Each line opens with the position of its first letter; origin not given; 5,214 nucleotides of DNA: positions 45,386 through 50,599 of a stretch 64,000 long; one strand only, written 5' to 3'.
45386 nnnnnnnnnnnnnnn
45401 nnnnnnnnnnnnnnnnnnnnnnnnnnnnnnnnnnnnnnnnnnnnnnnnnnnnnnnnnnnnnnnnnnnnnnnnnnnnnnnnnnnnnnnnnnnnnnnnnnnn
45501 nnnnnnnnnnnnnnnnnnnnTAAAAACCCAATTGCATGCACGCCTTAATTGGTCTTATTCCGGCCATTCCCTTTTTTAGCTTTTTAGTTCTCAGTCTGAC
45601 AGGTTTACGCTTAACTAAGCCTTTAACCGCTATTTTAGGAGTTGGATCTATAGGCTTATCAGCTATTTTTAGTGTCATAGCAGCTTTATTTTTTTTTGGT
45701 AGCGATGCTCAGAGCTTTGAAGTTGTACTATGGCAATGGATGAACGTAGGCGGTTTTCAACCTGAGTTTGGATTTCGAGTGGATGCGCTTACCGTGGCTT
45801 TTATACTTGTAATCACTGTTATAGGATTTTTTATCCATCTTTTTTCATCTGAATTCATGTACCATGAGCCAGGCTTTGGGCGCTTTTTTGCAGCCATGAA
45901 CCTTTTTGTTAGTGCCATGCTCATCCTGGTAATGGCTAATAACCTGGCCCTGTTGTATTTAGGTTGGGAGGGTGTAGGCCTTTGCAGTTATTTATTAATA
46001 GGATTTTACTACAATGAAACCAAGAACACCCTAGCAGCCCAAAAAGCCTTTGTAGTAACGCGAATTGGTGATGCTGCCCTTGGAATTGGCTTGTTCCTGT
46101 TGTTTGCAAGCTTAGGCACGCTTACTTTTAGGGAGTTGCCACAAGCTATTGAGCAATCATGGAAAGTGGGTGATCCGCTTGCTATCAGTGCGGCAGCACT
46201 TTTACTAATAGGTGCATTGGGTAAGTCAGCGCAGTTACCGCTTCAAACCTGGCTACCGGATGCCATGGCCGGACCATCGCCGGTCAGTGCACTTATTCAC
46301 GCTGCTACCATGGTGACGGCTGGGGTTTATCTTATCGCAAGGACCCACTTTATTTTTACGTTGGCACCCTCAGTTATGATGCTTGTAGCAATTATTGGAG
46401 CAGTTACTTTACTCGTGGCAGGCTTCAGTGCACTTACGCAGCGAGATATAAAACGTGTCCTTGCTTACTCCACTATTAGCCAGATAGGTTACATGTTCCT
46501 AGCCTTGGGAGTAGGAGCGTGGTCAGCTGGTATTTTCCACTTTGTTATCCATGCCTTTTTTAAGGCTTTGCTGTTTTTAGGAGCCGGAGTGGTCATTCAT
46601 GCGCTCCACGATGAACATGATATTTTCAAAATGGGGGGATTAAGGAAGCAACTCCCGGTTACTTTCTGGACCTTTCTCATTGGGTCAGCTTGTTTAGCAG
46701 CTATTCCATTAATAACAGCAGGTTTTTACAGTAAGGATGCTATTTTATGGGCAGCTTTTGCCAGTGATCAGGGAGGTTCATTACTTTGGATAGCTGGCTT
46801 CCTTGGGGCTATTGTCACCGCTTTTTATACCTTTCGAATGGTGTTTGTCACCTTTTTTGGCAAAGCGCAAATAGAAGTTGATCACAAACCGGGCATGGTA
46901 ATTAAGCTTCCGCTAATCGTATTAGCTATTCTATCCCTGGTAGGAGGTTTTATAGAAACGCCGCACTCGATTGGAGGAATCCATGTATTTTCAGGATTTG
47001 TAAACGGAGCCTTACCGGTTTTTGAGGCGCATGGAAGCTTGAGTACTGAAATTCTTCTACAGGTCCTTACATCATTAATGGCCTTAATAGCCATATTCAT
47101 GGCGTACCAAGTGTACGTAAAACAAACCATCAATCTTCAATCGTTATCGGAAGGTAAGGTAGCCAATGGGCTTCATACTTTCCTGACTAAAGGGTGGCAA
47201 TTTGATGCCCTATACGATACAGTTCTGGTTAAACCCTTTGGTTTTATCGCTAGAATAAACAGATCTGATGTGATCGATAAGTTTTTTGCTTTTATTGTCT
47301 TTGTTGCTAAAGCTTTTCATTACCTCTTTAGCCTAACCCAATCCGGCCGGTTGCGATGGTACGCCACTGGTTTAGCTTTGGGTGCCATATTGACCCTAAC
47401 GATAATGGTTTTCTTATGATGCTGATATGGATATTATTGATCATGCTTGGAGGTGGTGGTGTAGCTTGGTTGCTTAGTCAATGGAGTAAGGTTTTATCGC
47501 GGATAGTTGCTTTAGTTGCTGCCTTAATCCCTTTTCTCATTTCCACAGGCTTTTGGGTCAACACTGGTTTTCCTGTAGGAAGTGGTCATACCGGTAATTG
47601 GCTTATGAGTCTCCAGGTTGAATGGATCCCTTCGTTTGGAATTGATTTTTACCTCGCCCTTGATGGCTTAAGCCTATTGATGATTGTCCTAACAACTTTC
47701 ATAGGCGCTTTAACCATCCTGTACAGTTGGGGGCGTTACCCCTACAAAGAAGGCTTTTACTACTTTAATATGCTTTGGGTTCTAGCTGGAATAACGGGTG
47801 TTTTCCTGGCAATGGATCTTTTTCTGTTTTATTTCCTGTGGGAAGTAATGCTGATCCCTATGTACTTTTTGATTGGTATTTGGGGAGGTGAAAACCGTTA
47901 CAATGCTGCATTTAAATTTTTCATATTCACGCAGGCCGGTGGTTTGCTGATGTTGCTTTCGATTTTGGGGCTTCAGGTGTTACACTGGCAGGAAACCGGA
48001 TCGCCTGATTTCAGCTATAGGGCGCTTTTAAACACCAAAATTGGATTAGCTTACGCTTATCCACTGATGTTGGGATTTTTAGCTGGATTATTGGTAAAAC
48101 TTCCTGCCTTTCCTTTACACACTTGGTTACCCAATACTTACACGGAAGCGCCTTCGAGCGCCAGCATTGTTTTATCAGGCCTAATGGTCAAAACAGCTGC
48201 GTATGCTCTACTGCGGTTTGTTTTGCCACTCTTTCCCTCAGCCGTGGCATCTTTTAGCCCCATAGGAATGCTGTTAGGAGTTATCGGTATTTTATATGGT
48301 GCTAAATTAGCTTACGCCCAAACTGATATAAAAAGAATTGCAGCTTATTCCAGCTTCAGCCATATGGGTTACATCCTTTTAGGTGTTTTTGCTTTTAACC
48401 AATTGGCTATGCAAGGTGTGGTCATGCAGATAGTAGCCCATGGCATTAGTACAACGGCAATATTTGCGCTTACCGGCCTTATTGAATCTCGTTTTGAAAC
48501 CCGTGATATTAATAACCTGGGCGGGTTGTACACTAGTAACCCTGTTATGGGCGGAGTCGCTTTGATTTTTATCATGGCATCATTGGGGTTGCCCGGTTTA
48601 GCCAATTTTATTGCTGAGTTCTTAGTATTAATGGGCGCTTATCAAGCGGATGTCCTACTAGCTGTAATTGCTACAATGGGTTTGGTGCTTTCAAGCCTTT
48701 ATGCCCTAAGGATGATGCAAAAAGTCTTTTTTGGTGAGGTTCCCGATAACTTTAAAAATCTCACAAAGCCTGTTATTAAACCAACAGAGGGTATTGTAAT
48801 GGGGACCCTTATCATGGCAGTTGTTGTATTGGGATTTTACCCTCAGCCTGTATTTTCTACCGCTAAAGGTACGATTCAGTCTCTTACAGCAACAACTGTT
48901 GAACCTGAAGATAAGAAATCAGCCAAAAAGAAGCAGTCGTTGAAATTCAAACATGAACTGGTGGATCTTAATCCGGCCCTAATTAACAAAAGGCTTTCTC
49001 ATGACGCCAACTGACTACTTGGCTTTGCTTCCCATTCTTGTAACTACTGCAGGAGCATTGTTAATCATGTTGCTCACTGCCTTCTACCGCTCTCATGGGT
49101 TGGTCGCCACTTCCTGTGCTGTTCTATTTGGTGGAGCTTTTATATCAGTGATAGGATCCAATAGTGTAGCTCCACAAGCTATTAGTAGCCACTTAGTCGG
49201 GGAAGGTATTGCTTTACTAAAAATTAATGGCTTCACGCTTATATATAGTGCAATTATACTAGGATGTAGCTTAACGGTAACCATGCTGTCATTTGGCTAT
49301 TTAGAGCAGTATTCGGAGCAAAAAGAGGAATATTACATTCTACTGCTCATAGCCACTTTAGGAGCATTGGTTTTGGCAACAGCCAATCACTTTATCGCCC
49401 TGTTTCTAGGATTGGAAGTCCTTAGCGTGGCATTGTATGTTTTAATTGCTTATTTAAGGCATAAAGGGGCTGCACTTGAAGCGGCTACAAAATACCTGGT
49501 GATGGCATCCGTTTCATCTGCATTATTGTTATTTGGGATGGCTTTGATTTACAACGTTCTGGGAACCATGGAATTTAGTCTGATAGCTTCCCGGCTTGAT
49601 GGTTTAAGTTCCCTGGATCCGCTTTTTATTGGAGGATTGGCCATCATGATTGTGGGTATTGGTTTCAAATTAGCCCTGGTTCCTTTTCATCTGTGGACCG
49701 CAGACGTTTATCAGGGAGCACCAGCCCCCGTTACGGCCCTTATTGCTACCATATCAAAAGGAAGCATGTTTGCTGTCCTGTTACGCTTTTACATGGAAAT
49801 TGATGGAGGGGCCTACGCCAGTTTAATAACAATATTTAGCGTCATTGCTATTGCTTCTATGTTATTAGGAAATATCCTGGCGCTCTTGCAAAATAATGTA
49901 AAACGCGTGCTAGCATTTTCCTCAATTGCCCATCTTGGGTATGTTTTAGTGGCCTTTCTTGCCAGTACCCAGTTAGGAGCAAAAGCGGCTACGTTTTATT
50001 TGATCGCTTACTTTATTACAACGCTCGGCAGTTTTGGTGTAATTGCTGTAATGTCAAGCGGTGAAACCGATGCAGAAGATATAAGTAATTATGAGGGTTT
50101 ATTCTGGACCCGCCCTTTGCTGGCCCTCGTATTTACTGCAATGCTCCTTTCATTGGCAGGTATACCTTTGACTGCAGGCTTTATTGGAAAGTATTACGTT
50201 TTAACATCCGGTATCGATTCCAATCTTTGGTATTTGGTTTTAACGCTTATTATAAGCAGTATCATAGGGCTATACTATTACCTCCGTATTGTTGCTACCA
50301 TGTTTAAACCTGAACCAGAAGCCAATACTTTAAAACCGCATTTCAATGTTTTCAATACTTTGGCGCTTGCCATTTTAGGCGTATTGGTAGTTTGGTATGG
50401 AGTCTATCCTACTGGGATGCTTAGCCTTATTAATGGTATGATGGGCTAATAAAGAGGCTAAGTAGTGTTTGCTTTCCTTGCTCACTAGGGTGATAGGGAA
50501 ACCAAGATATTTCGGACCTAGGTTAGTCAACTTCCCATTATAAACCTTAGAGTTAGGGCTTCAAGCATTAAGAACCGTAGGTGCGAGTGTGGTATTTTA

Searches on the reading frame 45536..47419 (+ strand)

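Call 13: search_protein_families(library=pfam, proteins=[window:45536-47419:+], max_evalue=0.001)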
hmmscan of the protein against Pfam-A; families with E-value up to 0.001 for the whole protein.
window:45536-47419:+ (627 aa): 2 families
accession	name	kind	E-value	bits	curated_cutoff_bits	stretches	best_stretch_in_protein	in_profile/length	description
PF00361.26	Proton_antipo_M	-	2.5e-81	273.5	21.5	1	134-423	1-289/294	NADH:quinone oxidoreductase/Mrp antiporter, TM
PF00662.26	Proton_antipo_N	-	1.1e-17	64.1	24.5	1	68-118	1-51/51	NADH-Ubiquinone oxidoreductase (complex I), chain 5 N-terminus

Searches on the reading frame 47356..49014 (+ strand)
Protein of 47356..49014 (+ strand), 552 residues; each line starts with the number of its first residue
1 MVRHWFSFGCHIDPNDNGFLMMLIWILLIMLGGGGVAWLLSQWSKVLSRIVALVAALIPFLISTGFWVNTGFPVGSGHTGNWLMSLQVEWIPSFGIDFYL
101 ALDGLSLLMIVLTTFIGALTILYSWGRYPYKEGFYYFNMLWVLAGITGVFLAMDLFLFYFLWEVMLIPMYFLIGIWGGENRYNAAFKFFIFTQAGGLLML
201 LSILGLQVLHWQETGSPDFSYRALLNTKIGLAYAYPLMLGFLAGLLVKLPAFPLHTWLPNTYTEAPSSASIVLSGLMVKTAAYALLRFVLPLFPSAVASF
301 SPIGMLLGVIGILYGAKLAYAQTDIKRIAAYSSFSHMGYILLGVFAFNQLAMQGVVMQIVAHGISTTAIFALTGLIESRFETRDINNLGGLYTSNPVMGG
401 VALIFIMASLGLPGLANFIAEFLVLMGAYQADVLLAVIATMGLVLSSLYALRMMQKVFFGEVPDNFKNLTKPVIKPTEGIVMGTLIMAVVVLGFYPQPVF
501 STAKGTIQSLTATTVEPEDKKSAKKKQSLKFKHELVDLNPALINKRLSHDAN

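Call 13: search_protein_families(library=pfam, proteins=[window:47356-49014:+], max_evalue=0.001)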
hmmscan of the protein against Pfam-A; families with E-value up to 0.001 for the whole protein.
window:47356-49014:+ (552 aa): 2 families
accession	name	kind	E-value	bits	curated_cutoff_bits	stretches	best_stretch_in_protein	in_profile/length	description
PF00361.26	Proton_antipo_M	-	2e-63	214.7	21.5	1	152-445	1-293/294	NADH:quinone oxidoreductase/Mrp antiporter, TM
PF00662.26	Proton_antipo_N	-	5.8e-06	26.5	24.5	1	91-126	2-39/51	NADH-Ubiquinone oxidoreductase (complex I), chain 5 N-terminus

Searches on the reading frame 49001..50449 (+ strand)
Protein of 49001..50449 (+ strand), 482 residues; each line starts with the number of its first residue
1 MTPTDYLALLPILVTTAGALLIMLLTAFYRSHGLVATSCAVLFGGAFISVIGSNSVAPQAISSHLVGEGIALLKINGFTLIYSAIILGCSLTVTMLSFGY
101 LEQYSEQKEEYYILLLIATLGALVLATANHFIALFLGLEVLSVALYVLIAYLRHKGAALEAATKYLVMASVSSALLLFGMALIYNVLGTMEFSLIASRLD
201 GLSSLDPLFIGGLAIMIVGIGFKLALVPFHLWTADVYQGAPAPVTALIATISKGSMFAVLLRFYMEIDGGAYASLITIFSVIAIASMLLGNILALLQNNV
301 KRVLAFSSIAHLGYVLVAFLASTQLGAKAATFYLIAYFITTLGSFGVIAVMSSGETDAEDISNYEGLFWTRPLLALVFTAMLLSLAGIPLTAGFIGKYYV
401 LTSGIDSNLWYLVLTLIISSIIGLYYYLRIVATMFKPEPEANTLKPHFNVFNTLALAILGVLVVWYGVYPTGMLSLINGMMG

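Call 13: search_protein_families(library=pfam, proteins=[window:49001-50449:+], max_evalue=0.001)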
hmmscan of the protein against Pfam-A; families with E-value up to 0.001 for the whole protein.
window:49001-50449:+ (482 aa): 1 family
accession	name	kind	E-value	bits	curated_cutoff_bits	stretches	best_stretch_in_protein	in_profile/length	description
PF00361.26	Proton_antipo_M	-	1.1e-72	245.2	21.5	1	128-422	1-293/294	NADH:quinone oxidoreductase/Mrp antiporter, TM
